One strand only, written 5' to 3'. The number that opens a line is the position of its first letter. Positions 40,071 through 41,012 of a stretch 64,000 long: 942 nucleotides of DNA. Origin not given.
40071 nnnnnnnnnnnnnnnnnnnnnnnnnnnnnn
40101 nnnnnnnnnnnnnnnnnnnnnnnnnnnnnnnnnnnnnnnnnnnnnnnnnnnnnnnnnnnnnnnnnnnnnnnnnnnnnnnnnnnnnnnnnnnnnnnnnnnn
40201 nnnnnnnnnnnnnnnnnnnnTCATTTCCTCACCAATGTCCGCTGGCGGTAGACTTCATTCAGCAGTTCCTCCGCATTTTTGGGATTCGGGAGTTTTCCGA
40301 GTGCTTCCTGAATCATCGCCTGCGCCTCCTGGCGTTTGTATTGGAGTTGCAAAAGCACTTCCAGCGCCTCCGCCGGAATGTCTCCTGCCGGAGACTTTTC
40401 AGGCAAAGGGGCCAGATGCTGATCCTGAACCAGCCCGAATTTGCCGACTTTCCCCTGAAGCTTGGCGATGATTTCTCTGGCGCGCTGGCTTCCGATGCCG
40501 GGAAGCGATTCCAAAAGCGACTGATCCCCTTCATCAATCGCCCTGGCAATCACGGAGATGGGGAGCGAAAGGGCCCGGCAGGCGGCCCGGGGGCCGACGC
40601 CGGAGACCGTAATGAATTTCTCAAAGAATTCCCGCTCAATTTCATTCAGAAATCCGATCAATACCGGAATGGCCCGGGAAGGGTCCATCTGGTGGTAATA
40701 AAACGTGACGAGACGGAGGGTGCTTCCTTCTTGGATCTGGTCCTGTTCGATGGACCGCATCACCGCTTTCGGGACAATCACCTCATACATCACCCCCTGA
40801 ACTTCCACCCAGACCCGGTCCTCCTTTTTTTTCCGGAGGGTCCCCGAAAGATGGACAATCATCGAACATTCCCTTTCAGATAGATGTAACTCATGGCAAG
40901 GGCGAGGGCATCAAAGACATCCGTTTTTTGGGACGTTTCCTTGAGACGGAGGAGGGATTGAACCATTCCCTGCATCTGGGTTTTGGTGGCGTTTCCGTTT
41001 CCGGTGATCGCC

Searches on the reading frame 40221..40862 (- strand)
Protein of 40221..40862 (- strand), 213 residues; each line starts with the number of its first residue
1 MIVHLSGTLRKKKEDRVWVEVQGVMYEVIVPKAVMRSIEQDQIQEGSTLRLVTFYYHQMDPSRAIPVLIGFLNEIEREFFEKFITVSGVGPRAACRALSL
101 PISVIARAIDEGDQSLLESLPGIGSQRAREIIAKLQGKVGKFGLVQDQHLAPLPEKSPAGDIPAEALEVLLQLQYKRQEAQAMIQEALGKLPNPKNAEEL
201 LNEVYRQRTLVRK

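Call 73: search_protein_families(library=pfam, proteins=[window:40221-40862:-], max_evalue=0.00001)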
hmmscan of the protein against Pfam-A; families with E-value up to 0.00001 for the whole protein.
window:40221-40862:- (213 aa): 2 families
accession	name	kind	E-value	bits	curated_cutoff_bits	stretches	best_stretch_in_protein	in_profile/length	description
PF01330.27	RuvA_N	-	2.3e-09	37.6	23.6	1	1-57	1-52/61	RuvA N terminal domain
PF14520.12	HHH_5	-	4.6e-07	30.6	27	1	80-136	1-56/57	Helix-hairpin-helix domain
